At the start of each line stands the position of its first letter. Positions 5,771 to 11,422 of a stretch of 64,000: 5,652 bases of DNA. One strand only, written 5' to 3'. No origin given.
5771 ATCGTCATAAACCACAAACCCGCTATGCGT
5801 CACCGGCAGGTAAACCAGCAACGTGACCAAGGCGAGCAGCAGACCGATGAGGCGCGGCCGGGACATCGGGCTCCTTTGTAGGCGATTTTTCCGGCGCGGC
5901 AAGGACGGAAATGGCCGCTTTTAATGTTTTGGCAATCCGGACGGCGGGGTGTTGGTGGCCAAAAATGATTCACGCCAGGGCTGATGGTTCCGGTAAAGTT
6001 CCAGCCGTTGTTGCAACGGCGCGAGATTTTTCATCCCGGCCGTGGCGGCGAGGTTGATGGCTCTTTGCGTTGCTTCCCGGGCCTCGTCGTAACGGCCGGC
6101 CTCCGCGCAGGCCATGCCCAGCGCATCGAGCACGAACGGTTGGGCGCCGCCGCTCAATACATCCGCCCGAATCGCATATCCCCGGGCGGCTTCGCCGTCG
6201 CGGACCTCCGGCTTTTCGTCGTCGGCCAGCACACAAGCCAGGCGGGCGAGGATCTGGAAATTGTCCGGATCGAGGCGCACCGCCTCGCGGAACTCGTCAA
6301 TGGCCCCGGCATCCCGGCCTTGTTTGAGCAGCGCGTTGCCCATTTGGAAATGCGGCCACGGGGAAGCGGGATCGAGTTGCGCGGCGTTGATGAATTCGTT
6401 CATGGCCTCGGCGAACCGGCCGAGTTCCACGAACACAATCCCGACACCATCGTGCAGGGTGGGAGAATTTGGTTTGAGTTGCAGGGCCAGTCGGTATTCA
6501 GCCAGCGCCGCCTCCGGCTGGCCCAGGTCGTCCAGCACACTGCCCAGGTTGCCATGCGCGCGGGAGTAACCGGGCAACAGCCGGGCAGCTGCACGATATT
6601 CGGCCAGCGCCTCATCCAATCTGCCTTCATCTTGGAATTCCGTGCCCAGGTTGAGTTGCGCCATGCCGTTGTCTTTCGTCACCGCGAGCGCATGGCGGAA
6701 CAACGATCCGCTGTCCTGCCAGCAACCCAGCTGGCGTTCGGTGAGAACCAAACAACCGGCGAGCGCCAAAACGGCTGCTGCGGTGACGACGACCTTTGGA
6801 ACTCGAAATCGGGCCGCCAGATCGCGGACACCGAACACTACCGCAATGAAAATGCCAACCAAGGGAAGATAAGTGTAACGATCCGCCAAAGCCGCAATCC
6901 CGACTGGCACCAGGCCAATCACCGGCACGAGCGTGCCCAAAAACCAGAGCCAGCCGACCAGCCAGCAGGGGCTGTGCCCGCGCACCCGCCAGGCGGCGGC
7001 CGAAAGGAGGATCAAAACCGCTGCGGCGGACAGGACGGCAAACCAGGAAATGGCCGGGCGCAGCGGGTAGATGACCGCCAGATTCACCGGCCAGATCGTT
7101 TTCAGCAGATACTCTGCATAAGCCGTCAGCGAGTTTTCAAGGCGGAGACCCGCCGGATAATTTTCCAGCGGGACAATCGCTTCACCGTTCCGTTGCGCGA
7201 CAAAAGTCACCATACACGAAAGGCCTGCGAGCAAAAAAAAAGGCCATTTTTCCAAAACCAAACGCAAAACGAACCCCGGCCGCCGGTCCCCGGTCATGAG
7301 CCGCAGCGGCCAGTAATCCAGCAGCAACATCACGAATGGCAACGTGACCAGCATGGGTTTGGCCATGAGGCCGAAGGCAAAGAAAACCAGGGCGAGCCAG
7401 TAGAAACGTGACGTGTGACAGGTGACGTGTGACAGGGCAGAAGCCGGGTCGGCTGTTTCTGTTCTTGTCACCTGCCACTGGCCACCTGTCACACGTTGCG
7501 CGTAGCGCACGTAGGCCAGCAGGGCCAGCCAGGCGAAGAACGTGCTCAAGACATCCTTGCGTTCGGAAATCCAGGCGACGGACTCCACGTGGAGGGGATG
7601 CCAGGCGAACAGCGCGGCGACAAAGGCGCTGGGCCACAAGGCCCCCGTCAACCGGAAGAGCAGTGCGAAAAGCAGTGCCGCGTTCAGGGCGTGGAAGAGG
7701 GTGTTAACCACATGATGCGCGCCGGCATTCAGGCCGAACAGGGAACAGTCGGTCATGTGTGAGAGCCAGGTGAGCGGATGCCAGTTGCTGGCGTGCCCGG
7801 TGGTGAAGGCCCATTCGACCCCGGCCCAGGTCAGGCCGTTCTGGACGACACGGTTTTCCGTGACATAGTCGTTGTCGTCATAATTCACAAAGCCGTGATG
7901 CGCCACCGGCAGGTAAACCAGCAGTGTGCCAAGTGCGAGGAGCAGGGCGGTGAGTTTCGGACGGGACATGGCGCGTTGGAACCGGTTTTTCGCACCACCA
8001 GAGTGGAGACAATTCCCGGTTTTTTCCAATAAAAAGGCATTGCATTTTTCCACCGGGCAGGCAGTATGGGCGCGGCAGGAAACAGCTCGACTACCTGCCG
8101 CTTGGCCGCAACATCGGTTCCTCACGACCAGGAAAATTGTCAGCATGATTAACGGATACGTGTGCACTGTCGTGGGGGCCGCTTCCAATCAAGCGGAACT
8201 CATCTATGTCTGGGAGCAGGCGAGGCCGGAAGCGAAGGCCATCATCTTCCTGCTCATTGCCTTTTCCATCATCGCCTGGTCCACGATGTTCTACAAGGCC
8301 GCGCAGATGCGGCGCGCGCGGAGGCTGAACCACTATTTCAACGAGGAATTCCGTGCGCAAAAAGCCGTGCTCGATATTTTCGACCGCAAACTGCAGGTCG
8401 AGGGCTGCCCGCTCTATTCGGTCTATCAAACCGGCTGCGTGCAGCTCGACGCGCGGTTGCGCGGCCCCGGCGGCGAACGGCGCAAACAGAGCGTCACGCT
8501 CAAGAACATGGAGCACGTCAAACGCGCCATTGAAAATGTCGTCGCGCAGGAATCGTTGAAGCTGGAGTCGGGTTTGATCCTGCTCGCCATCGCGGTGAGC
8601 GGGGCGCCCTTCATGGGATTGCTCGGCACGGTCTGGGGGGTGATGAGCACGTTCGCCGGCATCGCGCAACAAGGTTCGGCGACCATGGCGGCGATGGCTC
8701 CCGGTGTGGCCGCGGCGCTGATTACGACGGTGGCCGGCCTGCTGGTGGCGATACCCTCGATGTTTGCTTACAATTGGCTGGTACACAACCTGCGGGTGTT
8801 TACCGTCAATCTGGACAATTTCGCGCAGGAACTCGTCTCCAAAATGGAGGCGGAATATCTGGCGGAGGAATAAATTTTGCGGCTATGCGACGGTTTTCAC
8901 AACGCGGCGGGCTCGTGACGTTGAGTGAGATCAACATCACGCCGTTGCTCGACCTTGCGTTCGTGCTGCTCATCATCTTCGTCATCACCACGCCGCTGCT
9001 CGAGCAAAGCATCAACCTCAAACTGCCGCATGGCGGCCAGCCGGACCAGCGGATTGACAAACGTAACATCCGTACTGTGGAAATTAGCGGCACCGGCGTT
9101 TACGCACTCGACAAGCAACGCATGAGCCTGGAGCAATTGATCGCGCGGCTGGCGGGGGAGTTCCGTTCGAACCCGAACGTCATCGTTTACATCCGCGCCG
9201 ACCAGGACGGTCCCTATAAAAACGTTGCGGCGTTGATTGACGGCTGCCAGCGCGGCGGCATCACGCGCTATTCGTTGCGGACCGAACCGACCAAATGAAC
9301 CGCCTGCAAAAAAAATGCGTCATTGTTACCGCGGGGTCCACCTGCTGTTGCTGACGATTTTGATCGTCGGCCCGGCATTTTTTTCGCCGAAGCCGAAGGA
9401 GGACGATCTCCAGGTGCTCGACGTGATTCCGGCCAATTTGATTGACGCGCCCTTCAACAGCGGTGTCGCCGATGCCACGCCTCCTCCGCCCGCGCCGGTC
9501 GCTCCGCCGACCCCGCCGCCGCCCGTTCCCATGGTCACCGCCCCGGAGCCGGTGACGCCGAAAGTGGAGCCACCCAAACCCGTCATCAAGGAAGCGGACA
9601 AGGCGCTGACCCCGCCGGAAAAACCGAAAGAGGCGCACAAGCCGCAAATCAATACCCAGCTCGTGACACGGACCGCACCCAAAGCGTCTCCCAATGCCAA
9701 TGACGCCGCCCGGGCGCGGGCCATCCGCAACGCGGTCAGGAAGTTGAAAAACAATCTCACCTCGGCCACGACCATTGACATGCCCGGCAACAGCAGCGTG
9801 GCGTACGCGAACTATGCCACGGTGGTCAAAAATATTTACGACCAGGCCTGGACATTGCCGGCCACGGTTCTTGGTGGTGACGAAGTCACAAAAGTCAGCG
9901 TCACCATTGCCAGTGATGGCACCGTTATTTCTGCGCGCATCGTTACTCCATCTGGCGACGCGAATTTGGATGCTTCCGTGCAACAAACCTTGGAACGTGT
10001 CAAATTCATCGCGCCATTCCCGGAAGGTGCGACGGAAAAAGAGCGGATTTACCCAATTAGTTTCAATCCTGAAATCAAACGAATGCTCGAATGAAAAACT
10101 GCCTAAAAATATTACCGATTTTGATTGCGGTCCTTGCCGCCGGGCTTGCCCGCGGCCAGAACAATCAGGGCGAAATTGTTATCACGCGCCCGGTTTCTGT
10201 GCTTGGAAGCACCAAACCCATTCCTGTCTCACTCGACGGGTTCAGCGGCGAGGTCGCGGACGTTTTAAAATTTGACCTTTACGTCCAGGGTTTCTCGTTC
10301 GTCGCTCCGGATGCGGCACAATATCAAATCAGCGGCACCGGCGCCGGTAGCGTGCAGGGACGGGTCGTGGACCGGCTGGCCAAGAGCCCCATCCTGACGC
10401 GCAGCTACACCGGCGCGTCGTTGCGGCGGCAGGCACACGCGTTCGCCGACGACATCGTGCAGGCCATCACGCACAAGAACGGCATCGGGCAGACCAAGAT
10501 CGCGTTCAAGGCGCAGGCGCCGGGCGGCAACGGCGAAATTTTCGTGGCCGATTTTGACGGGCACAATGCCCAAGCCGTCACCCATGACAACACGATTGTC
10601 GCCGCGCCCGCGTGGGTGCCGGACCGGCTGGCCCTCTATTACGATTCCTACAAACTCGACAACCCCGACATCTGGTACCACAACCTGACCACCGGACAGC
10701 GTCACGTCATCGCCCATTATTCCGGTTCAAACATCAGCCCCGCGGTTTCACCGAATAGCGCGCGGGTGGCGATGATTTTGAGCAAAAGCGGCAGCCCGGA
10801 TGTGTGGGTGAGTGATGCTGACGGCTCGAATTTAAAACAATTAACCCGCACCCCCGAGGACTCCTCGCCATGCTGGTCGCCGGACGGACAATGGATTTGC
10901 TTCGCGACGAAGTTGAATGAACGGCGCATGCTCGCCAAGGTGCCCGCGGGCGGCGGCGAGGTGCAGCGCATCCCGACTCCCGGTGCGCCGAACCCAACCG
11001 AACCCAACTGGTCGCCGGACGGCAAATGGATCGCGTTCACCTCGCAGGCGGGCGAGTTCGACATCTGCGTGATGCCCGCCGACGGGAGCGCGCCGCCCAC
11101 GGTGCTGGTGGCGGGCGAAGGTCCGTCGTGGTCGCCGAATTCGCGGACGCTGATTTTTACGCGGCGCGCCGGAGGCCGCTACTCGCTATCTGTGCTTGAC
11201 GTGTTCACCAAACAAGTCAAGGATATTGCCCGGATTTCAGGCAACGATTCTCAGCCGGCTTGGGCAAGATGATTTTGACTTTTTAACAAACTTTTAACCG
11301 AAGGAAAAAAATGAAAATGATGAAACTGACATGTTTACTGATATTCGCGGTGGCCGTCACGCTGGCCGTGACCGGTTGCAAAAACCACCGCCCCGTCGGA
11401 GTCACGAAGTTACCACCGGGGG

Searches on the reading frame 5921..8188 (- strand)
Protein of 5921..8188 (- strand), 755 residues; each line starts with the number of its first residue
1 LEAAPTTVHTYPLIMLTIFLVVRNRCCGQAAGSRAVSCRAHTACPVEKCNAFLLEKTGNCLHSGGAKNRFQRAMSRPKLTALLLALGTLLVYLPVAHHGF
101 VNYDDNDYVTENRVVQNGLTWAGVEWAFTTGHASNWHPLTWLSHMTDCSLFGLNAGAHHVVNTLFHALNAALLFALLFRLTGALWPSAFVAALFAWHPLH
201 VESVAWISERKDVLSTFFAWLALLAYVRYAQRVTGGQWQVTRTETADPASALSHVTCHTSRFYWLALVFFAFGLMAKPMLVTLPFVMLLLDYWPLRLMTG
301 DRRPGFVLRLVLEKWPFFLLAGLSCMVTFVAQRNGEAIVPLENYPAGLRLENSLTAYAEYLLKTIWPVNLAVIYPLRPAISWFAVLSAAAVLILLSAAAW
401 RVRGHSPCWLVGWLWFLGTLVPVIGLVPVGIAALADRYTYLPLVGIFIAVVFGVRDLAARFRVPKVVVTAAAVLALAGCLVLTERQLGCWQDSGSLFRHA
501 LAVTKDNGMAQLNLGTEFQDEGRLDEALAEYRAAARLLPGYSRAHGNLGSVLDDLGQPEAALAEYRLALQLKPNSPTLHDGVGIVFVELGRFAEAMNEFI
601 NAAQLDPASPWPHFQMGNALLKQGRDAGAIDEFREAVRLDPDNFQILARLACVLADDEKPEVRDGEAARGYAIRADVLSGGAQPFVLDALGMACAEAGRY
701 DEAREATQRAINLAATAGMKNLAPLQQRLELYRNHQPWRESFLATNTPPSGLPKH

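Call 80: search_protein_families(library=pfam, proteins=[window:5921-8188:-], max_evalue=0.0001)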
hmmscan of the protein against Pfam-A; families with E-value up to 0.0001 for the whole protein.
window:5921-8188:- (755 aa): 14 families
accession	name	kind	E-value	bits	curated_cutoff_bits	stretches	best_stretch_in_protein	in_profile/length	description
PF07719.23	TPR_2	-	5.1e-30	101.5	27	2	613-643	4-34/34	Tetratricopeptide repeat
PF13414.12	TPR_11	-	2.2e-28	98.1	26.8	2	585-624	3-42/42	TPR repeat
PF00515.34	TPR_1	-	4.7e-22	77.3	27.8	1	543-574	2-33/34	Tetratricopeptide repeat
PF13181.12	TPR_8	-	4.6e-20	70.5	25.7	0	543-574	2-33/34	Tetratricopeptide repeat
PF13428.12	TPR_14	-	9.8e-18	63.3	23.5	1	611-651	2-42/44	Tetratricopeptide repeat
PF13431.12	TPR_17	-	3.4e-16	58.5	24.4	0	531-562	2-33/34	Tetratricopeptide repeat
PF13432.12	TPR_16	-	5.5e-16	59.1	32.7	2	512-576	1-65/65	Tetratricopeptide repeat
PF13424.12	TPR_12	-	3.8e-14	53.1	30.1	0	510-572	5-75/77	Tetratricopeptide repeat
PF14559.12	TPR_19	-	1.2e-12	48.4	25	2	588-645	3-60/68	Tetratricopeptide repeat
PF13429.12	TPR_15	-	1.3e-07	31.8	26.2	1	511-661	116-265/280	Tetratricopeptide repeat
PF13176.12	TPR_7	-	4.1e-07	30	27.9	0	687-714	2-29/36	Tetratricopeptide repeat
PF03704.23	BTAD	-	1.6e-05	25.7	22.1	0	520-568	74-122/146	Bacterial transcriptional activator domain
PF07721.20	TPR_4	-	2e-05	25.2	27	0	689-706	6-23/26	Tetratricopeptide repeat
PF24575.1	TPR_Slam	-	4.6e-05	24.2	35.2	0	619-659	56-96/104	Surface lipoprotein assembly modifier, N-terminal TPR repeats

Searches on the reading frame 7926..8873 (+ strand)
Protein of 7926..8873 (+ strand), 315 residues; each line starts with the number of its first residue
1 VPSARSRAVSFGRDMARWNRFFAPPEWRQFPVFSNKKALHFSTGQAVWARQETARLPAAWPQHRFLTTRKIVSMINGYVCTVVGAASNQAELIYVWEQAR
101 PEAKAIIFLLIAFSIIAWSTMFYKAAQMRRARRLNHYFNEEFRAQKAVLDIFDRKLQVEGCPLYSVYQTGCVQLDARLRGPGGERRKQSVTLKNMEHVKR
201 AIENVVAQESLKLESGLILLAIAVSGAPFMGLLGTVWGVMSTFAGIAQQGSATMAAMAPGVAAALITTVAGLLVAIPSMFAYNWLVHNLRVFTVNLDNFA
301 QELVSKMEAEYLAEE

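Call 80: search_protein_families(library=pfam, proteins=[window:7926-8873:+], max_evalue=0.0001)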
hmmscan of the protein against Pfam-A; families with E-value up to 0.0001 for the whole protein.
window:7926-8873:+ (315 aa): 1 family
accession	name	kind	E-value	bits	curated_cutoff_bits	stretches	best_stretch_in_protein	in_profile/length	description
PF01618.21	MotA_ExbB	-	5.1e-31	107.5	22.9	1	190-295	19-124/127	MotA/TolQ/ExbB proton channel family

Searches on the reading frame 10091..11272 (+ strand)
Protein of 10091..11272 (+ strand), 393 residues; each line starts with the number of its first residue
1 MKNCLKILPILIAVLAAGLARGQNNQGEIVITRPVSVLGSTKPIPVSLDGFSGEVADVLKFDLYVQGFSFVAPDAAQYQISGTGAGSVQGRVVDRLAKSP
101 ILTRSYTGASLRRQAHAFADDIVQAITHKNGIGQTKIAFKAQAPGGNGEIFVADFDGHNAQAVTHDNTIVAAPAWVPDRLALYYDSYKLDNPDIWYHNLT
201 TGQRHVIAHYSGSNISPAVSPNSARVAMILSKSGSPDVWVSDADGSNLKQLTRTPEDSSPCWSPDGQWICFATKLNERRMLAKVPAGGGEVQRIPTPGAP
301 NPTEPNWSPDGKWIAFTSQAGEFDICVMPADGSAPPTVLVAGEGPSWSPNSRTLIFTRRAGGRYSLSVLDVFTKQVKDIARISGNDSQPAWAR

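Call 80: search_protein_families(library=pfam, proteins=[window:10091-11272:+], max_evalue=0.0001)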
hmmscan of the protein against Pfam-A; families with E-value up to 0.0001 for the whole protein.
window:10091-11272:+ (393 aa): 2 families
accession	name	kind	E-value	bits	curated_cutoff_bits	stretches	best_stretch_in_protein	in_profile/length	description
PF07676.18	PD40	-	8.5e-28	96.1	20.9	2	296-327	7-38/38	WD40-like Beta Propeller Repeat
PF00930.27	DPPIV_N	-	4.1e-06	26.2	22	0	233-274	20-62/354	Dipeptidyl peptidase IV (DPP IV) N-terminal region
